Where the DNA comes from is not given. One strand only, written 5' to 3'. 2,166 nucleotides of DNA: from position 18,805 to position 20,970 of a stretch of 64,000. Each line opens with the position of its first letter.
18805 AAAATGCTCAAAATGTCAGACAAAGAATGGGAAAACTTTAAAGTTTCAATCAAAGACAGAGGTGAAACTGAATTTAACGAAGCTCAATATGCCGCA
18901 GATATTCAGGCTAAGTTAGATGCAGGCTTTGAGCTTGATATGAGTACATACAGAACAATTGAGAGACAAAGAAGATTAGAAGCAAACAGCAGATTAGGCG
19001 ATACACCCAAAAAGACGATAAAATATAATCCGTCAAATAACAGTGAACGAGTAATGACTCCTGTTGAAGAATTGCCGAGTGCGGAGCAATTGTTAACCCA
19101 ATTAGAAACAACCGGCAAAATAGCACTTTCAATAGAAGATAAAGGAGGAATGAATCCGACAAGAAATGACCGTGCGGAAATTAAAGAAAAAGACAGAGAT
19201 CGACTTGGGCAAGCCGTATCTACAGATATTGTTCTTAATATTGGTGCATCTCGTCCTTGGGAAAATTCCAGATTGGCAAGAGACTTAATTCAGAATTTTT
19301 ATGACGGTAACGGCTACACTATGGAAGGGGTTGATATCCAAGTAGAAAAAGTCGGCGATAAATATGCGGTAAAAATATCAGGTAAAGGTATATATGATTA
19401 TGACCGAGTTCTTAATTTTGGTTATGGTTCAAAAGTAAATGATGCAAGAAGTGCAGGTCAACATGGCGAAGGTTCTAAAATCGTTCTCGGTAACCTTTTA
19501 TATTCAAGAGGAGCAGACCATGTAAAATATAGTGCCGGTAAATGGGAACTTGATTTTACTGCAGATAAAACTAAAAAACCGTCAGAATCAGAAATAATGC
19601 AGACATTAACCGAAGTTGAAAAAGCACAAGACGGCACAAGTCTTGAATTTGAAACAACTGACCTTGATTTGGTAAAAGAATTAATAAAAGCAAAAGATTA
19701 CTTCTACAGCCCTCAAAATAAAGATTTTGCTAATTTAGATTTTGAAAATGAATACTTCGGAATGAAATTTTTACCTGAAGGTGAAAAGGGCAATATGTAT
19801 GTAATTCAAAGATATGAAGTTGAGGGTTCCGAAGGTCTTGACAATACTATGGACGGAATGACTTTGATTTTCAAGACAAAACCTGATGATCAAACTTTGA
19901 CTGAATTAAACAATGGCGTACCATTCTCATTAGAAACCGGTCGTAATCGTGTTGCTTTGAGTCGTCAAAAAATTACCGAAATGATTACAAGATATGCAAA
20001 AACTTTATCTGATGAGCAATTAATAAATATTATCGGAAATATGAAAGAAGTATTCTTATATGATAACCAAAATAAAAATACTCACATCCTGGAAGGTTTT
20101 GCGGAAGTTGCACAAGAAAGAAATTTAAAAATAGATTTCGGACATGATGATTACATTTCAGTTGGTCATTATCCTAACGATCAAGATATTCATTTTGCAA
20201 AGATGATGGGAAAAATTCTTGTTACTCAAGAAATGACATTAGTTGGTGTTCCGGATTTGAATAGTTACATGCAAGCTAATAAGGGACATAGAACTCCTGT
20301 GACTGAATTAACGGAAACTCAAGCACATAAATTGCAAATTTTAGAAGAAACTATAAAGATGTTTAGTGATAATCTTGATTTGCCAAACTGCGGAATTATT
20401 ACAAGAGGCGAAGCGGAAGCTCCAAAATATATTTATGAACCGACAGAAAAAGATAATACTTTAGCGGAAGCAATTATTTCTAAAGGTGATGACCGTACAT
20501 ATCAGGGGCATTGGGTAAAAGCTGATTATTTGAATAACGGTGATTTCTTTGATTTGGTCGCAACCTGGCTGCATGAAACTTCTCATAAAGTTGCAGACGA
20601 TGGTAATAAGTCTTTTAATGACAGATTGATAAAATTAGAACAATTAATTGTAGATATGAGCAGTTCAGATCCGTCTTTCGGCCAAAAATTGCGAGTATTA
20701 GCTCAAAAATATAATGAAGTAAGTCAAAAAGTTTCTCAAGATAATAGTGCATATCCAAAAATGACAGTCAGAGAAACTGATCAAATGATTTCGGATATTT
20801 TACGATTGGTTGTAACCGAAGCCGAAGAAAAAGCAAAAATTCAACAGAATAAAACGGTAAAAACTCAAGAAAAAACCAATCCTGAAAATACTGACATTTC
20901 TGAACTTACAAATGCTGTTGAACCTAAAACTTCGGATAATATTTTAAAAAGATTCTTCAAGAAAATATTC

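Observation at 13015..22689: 3224-aa giant protein with an unprecedented-looking domain chain and no signal peptide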

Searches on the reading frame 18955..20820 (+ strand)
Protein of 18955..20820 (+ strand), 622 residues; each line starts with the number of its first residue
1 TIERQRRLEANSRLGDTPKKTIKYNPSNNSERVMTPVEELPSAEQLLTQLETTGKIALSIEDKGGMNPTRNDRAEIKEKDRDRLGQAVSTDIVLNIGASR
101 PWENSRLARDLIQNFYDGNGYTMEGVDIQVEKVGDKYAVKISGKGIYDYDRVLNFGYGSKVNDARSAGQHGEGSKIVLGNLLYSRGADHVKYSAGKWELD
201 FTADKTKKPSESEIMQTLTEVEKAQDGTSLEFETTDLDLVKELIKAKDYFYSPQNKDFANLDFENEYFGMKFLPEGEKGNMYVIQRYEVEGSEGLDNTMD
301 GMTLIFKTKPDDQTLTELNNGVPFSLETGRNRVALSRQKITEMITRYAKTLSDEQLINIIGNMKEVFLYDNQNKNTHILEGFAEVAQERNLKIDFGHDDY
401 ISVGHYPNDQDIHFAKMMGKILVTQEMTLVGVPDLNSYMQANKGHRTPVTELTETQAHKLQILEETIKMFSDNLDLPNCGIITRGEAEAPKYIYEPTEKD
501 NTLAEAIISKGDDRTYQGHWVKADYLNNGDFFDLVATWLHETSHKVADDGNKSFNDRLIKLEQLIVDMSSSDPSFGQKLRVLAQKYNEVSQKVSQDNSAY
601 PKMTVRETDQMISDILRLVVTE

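Call 19: search_solved_structures(query=window:18955-20820:+, max_evalue=10, show_alignments=2)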
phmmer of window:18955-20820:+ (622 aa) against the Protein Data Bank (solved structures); distinct sequences matched with E-value up to 10: 1.
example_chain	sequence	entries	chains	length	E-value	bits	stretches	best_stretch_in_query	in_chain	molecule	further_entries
5nfi_B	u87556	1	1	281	0.22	13.3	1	267-436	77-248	Minor fimbrium anchoring subunit Mfa2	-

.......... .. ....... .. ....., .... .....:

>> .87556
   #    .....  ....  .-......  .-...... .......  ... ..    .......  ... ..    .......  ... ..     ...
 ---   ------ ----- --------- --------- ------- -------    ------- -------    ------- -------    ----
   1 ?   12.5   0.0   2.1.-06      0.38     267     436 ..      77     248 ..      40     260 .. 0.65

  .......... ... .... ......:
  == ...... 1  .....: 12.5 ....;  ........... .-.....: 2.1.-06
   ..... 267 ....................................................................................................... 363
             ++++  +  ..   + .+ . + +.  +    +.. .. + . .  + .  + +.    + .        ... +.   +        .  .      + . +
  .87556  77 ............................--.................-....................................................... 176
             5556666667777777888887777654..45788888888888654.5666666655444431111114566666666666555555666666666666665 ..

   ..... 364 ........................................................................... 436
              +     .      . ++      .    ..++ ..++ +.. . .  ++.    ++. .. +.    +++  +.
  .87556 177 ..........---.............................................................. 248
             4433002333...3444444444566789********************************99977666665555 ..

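Call 25: search_solved_structures(query=A1, max_evalue=10, show_alignments=3)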
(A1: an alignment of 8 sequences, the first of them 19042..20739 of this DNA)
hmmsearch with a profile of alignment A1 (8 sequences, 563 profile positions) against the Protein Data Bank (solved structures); distinct sequences matched with E-value up to 10: 2.
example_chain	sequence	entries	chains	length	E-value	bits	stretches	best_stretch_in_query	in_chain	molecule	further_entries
5gqs_A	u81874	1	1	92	0.025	16.4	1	363-423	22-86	PTS galactitol transporter subunit IIB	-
6ayi_A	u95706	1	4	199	1.5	10.6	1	434-526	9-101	HTH-type transcriptional regulator UidR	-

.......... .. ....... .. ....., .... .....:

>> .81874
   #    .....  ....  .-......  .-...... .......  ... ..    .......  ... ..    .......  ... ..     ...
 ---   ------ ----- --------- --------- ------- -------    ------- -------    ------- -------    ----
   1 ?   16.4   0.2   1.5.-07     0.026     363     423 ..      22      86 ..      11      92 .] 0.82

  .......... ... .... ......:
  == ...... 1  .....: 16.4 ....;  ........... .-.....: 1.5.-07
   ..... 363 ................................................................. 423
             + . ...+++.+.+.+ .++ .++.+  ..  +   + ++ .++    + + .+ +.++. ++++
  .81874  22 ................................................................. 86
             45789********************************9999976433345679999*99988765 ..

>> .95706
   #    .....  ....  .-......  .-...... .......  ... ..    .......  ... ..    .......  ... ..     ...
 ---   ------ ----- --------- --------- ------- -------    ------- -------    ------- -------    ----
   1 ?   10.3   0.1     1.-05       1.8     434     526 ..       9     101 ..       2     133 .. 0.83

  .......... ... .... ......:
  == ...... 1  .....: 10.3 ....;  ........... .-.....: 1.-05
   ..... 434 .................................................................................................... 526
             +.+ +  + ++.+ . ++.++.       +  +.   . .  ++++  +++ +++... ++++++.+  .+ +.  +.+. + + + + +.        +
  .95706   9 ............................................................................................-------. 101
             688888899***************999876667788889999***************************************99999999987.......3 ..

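Call 32: search_protein_representatives(alignment_id=A1)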
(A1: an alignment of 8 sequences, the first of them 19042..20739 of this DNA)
Query: 8 sequences, 563 profile positions. Proteins with E-value up to 0.001 (for the whole library): 636; up to 1e-10: 344; up to 1e-30: 197. The best 150 are listed.
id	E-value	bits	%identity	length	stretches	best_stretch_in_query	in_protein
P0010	0.0e+00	1735.9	-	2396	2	3-563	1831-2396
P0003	0.0e+00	1582.5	-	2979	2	3-563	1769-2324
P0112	0.0e+00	1243.1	-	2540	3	5-561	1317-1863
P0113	0.0e+00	1205.2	-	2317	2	4-560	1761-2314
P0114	0.0e+00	1185.0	-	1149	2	7-562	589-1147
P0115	0.0e+00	1115.4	-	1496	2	5-560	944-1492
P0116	0.0e+00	1086.8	-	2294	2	7-563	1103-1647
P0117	0.0e+00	1086.0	-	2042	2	7-562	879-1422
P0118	0.0e+00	1077.3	-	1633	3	3-561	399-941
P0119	0.0e+00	1057.0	-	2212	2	8-563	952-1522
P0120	0.0e+00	1049.9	-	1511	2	4-562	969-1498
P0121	0.0e+00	1044.9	-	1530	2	5-562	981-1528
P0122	0.0e+00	1042.9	-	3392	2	6-562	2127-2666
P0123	0.0e+00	1042.3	-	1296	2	12-562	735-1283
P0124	0.0e+00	1021.7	-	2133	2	8-563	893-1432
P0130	1.3e-147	509.3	-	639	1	14-562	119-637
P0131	2.3e-141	488.7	-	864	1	6-562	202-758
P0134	2.4e-132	458.9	-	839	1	9-562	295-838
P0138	4.8e-124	431.5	-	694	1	5-562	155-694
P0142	4.8e-121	421.6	-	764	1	14-562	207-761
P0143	9.0e-121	420.7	-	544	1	10-563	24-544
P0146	1.7e-116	406.6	-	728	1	12-562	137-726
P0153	8.9e-111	387.7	-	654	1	22-560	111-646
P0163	1.2e-99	351.0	-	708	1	40-562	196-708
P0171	1.4e-94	334.3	-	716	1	13-558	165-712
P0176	1.7e-91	324.0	-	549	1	17-560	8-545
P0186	2.1e-87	310.6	-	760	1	14-561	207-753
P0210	2.1e-66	241.2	-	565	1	67-530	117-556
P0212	1.4e-63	231.9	-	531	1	69-545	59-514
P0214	2.8e-63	230.9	-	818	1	58-555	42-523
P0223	9.5e-58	212.6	-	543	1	69-555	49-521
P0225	4.5e-57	210.4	-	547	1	68-562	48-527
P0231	4.0e-53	197.4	-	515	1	68-552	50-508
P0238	8.4e-52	193.0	-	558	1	67-562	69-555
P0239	8.5e-52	193.0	-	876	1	51-550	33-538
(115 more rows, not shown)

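Call 33: search_protein_families(library=pfam, proteins=[P0130, P0143, P0131, P0176, P0212, P0223, P0231, P0238, P0214, P0239], max_evalue=0.01)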
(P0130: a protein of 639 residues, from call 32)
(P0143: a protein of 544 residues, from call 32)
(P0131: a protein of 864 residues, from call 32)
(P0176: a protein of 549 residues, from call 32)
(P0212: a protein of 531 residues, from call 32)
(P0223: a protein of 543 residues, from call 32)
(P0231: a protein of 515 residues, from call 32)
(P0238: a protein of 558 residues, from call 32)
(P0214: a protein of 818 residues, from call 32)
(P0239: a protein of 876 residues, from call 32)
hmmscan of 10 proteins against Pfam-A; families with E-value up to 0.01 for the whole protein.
P0130 (639 aa): 0 families

P0143 (544 aa): 0 families

P0131 (864 aa): 0 families

P0176 (549 aa): 0 families

P0212 (531 aa): 0 families

P0223 (543 aa): 0 families

P0231 (515 aa): 0 families

P0238 (558 aa): 1 family
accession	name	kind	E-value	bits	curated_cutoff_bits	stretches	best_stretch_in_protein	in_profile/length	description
PF08325.16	WLM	-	0.0014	19.2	26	0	497-537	80-119/190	WLM domain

P0214 (818 aa): 0 families

P0239 (876 aa): 0 families

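Call 35: list_cluster_members(proteins=[P0176, P0212, P0231, P0238, P0214, P0143, P0223, P0225, P0239, P0131])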
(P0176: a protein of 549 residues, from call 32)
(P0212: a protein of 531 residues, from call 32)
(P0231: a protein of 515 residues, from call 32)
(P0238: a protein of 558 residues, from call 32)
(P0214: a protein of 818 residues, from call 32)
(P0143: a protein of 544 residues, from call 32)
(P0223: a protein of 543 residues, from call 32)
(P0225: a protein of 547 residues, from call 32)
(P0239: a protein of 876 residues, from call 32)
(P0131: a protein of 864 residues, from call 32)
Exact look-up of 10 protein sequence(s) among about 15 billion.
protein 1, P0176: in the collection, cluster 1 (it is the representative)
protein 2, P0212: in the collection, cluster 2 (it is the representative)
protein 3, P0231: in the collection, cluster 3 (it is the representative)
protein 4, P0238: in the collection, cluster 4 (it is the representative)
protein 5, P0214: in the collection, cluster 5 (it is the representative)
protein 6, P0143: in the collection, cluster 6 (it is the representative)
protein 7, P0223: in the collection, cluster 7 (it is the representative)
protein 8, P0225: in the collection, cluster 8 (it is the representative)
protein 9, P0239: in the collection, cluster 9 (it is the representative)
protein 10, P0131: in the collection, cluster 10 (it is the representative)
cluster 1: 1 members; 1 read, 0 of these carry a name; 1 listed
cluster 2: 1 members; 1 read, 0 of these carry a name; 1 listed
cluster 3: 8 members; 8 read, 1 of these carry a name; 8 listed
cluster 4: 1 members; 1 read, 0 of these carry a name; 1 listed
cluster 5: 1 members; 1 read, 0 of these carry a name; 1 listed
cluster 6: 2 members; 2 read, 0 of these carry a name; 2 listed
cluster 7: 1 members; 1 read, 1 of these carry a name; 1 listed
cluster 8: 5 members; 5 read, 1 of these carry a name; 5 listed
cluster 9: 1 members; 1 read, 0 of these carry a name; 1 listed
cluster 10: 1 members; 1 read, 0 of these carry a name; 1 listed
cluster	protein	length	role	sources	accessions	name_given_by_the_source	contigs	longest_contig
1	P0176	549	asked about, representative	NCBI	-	-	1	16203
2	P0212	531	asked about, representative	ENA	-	-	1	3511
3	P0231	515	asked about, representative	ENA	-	-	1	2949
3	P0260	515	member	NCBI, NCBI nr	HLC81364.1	MAG TPA: hypothetical protein VJH68_01785 [Candidatus Nanoarchaeia archaeon] | hypothetical protein [Candidatus Nanoarchaeia archaeon]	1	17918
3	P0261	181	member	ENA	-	-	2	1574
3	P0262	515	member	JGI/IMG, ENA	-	-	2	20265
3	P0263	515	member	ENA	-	-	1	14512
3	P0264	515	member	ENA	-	-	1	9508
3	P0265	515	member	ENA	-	-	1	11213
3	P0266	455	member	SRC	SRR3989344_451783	-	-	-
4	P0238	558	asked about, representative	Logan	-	-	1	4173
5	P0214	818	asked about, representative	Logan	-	-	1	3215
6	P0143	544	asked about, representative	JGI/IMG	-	-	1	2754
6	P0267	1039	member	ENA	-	-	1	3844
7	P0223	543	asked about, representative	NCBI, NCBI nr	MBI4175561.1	hypothetical protein HY523_02995, partial [Candidatus Berkelbacteria bacterium] | hypothetical protein [Candidatus Berkelbacteria bacterium]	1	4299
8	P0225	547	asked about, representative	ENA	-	-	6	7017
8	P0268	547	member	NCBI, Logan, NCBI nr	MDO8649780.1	MAG: hypothetical protein Q7K33_00480 [Candidatus Berkelbacteria bacterium] | hypothetical protein [Candidatus Berkelbacteria bacterium]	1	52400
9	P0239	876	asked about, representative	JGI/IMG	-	-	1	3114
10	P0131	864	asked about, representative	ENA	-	-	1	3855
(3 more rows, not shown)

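Call 51: predict_structure(alignment_id=A2)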
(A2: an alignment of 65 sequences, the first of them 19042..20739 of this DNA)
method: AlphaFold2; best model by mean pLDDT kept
length: 566 residues; sequences in the alignment: 65
mean_pLDDT: 90.5   pTM: 0.79
mean pLDDT of the five models: 90.5, 89.3, 89.2, 89.1, 89.0
residues with pLDDT >= 90: 419; 70-90: 107; 50-70: 36; < 50: 4
segments of 3 or more residues with pLDDT < 50: 1-3
pLDDT, mean of each block of 10 residues (from residue 1): 64 95 98 93 91 97 92 93 95 97 98 95 79 81 89 96 97 95 95 96 98 97 95 96 95 95 93 95 63 62 83 94 97 94 87 97 88 92 88 96 93 73 92 95 69 85 86 90 87 95 96 93 93 90 93 97 86
secondary structure, 60 per line:
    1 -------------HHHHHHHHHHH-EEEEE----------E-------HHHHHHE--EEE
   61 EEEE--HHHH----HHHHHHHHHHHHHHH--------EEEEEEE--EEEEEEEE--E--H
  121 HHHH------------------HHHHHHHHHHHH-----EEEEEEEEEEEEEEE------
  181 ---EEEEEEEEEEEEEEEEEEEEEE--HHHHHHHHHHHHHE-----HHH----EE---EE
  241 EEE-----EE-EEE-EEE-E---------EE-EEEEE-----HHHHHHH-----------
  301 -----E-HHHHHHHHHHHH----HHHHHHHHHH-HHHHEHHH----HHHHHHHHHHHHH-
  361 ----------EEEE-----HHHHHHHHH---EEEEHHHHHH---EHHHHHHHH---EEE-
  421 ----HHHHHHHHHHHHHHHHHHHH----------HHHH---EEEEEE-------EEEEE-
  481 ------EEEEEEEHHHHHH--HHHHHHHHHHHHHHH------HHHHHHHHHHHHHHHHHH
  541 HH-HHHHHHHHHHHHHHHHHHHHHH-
elements in order: H14-24 E26-30 H49-54 E58-64 H67-70 H75-89 E98-104 E107-114 H120-124 H143-154 E160-174 E184-205 H208-220 E239-243 E252-254 E256-258 E273-277 H283-289 H308-319 H324-333 H335-338 H347-359 E371-374 H380-388 E392-395 H396-401 H406-413 E417-419 H425-444 H455-458 E462-467 E475-479 E487-493 H494-499 H502-516 H523-542 H544-565

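Call 53: fold_search(model_id=the predicted structure, library=pdb)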
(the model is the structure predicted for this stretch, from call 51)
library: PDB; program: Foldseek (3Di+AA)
matches with E <= 10: 1001; with E <= 0.001: 12
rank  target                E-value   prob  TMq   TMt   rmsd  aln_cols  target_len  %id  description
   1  5tvw_A                4.3e-08  1.00  0.27  0.26  18.8       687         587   11  Crystal structure of mitochondrial Hsp90 (TRAP1) with ATP in absence of Mg, hemi-hydrolyzed (released 2018-03-14)
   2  4j0b_A                6.0e-08  1.00  0.27  0.26  18.7       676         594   11  Structure of mitochondrial Hsp90 (TRAP1) with ADP-BeF3 (released 2014-01-22)
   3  5tth_B                1.0e-07  1.00  0.27  0.26  18.8       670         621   10  Heterodimeric SpyCatcher/SpyTag-fused zebrafish TRAP1 in ATP/ADP-hybrid state (released 2017-08-23)
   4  6d14_B                1.8e-07  1.00  0.27  0.26  18.7       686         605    9  Zebrafish TRAP1 bound to AMPPNP and calcium in the asymmetric closed state (released 2018-04-25)
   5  4ipe_A                1.9e-07  1.00  0.28  0.27  18.5       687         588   10  Crystal structure of mitochondrial Hsp90 (TRAP1) with AMPPNP (released 2014-01-22)
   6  4ipe_B                3.4e-07  1.00  0.28  0.27  18.3       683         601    9  Crystal structure of mitochondrial Hsp90 (TRAP1) with AMPPNP (released 2014-01-22)
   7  5tth_A                4.8e-07  1.00  0.28  0.24  18.7       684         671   10  Heterodimeric SpyCatcher/SpyTag-fused zebrafish TRAP1 in ATP/ADP-hybrid state (released 2017-08-23)
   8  5y3o                  2.2e-05  1.00  0.24  0.29  12.0       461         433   10  Structure of TRAP1 complexed with DN320 (released 2017-08-30)
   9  9imj                  1.1e-04  1.00  0.27  0.38  17.7       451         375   12  Bacteriophage T6 topoisomerase II ATPase domain crystal strcuture (released 2024-09-25)
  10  1mx0_B                2.4e-04  1.00  0.19  0.23   5.7       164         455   20  Structure of topoisomerase subunit (released 2003-01-07)
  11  9o0g_B                3.2e-04  1.00  0.17  0.16  10.4       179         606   21  CryoEM structure of M. mazei topoisomerase VI(A-E342Q)-minicircle DNA complex in cleavage state (released 2026-02-25)
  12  1mx0_E                5.6e-04  1.00  0.18  0.21   6.0       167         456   19  Structure of topoisomerase subunit (released 2003-01-07)
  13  1mx0_C                1.5e-03  1.00  0.19  0.22   5.7       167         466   18  Structure of topoisomerase subunit (released 2003-01-07)
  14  5j5p_A                1.5e-03  0.89  0.19  0.25  11.1       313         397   10  AMP-PNP-stabilized ATPase domain of topoisomerase IV from Streptococcus pneumoniae, complex type I (released 2017-07-26)
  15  1mx0_F                2.4e-03  1.00  0.19  0.23   5.4       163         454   18  Structure of topoisomerase subunit (released 2003-01-07)
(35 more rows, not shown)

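Call 66: find_encoding_contigs(protein=P0268, flank=6000, max_places=3)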
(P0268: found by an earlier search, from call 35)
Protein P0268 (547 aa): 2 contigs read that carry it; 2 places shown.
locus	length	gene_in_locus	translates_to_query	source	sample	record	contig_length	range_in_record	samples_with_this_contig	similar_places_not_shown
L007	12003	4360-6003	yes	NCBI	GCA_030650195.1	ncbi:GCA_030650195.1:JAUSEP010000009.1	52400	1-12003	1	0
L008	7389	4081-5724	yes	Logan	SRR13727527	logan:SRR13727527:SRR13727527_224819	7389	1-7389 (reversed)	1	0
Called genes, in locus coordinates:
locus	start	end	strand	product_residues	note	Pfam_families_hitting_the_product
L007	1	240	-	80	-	PF02583:Trns_repr_metal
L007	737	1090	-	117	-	PF02675:AdoMet_dc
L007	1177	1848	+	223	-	PF00005:ABC_tran, PF02463:SMC_N (faint), PF13304:AAA_21 (faint)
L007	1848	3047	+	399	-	PF12704:MacB_PCD, PF02687:FtsX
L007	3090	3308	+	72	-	PF15919:HicB_lk_antitox, PF21748:UPF0150 (weak)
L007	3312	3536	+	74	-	PF07927:HicA_toxin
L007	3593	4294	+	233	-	PF12844:HTH_19 (weak), PF13560:HTH_31, PF01381:HTH_3, PF00011:HSP20, PF17886:ArsA_HSP20 (faint)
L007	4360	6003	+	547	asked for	-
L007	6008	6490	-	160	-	PF00160:Pro_isomerase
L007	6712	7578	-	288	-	PF01522:Polysacc_deac_1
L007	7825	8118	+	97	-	-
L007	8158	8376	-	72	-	-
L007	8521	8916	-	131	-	-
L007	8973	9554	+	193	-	PF07963:N_methyl (weak)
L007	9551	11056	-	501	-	PF13632:Glyco_trans_2_3 (weak)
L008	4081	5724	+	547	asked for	-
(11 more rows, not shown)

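Call 67: find_encoding_contigs(protein=P0260, flank=5000, max_places=3)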
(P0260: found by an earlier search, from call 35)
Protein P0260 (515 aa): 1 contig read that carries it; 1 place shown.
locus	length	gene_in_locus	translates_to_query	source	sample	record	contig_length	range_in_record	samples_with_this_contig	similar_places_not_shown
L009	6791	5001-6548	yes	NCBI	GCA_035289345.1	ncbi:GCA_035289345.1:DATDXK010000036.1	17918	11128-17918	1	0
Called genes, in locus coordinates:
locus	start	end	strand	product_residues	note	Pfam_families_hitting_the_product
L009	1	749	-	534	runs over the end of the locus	PF00293:NUDIX, PF01041:DegT_DnrJ_EryC1, PF01053:Cys_Met_Meta_PP (weak), PF01212:Beta_elim_lyase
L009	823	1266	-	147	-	-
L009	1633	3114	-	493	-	PF13231:PMT_2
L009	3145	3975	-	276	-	PF00551:Formyl_trans_N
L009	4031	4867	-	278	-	-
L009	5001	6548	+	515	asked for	-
